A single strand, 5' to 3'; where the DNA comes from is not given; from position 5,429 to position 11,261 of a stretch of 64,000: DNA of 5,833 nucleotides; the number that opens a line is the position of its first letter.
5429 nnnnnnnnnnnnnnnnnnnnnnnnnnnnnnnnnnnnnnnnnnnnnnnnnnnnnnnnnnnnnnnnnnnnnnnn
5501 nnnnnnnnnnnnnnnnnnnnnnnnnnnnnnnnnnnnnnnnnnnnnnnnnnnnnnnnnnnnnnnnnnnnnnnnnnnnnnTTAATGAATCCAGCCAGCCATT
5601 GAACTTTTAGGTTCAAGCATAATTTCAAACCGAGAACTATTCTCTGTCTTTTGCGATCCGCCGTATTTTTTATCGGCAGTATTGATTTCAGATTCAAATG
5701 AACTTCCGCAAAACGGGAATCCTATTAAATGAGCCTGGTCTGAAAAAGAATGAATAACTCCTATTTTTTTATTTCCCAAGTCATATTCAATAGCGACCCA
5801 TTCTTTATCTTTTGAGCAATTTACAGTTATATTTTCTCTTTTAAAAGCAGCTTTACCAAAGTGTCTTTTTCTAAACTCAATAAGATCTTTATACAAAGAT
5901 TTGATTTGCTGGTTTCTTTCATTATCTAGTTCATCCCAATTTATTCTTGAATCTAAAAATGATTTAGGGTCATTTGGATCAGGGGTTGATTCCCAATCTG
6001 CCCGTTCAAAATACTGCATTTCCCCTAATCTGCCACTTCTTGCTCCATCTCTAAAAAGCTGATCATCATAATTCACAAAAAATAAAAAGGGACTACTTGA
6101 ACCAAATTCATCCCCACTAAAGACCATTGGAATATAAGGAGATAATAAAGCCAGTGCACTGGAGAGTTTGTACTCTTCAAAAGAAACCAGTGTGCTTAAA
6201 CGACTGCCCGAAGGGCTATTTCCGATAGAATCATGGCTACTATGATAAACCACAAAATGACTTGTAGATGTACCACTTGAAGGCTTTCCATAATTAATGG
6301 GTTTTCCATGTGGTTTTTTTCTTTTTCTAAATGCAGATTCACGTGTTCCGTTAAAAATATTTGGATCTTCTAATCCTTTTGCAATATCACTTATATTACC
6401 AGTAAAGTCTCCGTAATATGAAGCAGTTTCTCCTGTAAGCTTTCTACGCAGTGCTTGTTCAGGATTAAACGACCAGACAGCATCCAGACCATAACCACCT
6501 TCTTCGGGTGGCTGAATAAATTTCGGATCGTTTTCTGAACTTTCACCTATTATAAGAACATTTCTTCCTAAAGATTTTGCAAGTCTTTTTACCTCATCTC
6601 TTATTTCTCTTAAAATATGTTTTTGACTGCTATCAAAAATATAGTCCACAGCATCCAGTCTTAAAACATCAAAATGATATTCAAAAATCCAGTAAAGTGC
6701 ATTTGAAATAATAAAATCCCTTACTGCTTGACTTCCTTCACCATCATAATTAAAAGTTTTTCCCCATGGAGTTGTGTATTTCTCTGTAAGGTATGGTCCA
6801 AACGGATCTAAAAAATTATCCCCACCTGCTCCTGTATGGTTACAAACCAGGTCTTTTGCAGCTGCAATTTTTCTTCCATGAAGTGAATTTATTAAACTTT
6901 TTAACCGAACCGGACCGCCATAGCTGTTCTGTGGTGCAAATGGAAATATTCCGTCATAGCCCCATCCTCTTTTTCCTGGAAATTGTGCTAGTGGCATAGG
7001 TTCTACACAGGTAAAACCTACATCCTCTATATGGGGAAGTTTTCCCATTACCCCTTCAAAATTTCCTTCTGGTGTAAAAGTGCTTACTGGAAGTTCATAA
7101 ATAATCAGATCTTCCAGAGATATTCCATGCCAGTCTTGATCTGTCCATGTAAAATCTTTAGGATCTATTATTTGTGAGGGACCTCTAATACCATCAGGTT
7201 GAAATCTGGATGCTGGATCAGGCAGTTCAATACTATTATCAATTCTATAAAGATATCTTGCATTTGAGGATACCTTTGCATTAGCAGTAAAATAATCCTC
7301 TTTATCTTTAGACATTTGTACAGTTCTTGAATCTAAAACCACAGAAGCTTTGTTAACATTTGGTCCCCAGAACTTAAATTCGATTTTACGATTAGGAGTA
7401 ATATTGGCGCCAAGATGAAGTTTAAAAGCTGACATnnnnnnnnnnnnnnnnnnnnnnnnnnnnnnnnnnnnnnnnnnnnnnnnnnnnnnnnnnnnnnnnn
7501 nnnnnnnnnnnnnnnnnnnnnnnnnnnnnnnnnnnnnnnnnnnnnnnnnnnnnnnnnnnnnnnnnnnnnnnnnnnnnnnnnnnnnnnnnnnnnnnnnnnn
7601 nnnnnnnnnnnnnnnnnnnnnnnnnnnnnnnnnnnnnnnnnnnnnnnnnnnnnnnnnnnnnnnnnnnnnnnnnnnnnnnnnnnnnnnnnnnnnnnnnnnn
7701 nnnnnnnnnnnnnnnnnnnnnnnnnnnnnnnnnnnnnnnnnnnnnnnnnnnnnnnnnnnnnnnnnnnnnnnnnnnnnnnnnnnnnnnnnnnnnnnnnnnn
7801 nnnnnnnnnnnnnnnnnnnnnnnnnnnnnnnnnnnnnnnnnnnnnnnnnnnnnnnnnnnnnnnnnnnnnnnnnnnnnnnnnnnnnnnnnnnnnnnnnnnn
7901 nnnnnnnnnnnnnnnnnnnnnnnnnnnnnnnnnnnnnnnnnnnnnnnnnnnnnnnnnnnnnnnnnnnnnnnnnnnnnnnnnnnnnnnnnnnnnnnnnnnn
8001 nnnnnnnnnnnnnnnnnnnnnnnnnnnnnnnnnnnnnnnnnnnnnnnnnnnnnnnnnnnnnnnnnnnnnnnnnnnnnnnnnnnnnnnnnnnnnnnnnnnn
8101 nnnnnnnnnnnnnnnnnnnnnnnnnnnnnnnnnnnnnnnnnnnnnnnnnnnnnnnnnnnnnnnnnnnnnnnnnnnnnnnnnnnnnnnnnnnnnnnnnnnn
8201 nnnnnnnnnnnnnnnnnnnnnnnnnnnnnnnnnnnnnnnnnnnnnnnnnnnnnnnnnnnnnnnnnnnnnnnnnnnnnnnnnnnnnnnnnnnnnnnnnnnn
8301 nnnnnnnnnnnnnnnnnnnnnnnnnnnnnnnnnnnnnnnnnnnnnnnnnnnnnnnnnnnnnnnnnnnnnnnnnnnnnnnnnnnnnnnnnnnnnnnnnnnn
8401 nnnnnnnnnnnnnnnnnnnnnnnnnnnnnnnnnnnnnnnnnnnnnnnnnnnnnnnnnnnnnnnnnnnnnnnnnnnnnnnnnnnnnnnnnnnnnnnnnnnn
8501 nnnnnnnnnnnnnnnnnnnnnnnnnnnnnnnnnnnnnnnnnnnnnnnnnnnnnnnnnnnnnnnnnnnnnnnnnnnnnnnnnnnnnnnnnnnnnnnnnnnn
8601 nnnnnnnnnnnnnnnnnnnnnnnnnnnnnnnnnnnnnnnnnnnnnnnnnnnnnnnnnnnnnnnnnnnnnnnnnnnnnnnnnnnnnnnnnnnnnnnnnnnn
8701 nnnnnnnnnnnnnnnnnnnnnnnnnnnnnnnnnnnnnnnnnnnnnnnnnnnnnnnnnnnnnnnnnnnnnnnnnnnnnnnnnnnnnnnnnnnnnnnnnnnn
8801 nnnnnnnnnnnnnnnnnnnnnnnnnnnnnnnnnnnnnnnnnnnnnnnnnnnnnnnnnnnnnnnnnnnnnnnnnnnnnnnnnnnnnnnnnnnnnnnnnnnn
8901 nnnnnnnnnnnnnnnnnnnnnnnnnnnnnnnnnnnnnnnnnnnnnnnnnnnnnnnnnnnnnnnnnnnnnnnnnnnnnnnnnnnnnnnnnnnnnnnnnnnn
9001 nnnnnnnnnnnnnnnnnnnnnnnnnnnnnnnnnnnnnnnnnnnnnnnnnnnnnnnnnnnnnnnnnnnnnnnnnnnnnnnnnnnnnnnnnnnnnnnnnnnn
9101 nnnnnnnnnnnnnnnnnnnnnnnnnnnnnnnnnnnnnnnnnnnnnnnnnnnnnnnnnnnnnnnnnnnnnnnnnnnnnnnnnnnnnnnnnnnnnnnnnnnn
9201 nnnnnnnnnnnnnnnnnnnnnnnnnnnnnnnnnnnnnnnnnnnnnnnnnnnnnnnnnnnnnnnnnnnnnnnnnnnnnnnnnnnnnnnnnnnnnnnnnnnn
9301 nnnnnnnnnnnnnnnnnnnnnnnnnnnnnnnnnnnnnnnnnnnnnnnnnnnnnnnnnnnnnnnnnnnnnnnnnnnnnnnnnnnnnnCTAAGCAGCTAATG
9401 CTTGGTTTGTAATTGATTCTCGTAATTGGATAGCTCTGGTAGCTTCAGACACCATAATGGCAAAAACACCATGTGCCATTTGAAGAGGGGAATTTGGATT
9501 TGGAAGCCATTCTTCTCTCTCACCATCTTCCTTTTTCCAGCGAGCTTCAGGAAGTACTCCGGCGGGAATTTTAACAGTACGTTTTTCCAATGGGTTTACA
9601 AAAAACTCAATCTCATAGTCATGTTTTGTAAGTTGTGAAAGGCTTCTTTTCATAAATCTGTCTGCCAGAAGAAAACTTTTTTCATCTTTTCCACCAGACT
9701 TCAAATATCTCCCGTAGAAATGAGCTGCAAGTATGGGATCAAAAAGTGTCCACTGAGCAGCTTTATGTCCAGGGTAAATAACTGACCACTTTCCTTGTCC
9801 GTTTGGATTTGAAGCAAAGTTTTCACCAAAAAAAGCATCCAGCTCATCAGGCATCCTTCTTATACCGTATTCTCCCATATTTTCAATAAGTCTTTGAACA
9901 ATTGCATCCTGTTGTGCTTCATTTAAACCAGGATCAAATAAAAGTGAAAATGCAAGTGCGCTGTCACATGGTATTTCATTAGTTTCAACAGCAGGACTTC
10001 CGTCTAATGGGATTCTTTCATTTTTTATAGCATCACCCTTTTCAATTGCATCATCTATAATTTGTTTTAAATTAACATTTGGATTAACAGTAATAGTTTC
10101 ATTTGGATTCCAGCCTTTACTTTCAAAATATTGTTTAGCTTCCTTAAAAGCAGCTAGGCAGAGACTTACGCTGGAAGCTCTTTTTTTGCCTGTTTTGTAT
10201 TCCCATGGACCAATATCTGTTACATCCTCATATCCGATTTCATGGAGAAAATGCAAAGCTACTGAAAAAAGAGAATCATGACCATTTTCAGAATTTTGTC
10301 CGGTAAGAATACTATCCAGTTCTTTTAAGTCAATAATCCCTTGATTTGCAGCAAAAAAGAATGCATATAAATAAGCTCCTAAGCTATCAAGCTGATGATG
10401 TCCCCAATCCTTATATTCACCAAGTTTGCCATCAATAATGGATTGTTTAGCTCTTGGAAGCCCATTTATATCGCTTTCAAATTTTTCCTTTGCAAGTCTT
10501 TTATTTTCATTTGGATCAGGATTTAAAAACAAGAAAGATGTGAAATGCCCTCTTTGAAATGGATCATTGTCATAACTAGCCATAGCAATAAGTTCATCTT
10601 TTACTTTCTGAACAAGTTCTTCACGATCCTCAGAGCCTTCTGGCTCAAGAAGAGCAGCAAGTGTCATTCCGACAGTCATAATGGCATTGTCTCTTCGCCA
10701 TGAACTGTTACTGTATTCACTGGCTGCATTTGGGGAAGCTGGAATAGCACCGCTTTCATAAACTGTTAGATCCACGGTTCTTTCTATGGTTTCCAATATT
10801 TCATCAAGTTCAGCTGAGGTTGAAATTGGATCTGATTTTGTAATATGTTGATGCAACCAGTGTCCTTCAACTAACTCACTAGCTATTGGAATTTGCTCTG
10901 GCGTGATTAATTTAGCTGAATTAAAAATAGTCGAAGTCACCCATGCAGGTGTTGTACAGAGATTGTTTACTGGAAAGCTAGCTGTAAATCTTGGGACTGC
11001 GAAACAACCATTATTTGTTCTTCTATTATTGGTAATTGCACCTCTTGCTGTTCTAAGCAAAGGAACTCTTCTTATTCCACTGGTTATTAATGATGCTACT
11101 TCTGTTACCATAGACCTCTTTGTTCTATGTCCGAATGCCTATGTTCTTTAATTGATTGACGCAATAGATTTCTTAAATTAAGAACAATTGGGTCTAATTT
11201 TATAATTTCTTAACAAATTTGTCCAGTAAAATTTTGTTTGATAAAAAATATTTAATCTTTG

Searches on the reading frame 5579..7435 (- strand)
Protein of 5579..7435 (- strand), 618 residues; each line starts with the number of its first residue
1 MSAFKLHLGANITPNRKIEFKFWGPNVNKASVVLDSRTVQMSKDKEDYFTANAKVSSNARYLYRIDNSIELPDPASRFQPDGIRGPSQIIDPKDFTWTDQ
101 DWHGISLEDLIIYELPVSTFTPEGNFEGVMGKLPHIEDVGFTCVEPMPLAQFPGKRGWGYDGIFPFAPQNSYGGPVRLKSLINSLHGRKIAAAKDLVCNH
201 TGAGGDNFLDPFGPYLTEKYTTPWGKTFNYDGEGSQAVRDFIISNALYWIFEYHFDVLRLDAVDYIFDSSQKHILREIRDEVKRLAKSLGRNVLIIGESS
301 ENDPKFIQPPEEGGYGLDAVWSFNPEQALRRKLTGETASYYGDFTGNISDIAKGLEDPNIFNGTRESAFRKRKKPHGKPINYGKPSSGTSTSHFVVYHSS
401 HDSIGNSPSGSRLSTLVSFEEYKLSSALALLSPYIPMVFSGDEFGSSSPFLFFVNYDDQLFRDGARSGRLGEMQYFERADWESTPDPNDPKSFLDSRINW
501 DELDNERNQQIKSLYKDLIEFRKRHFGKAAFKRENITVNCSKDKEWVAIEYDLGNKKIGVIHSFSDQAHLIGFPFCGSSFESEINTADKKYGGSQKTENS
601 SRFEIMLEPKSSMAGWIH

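Call 94: search_protein_families(library=pfam, proteins=[window:5579-7435:-], max_evalue=0.001)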
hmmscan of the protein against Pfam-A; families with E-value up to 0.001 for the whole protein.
window:5579-7435:- (618 aa): 2 families
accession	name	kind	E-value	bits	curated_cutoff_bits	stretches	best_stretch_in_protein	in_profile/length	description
PF00128.31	Alpha-amylase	-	6.9e-11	42.5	22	1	92-206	4-97/446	Alpha amylase, catalytic domain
PF02922.24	CBM_48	-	0.00086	20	22.4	0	8-67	2-70/83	Carbohydrate-binding module 48 (Isoamylase N-terminal domain)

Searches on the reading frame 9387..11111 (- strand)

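Call 94: search_protein_families(library=pfam, proteins=[window:9387-11111:-], max_evalue=0.001)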
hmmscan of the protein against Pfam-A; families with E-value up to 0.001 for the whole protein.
window:9387-11111:- (574 aa): 1 family
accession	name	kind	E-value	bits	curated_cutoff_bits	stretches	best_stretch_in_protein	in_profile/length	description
PF00723.27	Glyco_hydro_15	-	0.00094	18.6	22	0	234-321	117-189/427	Glycosyl hydrolases family 15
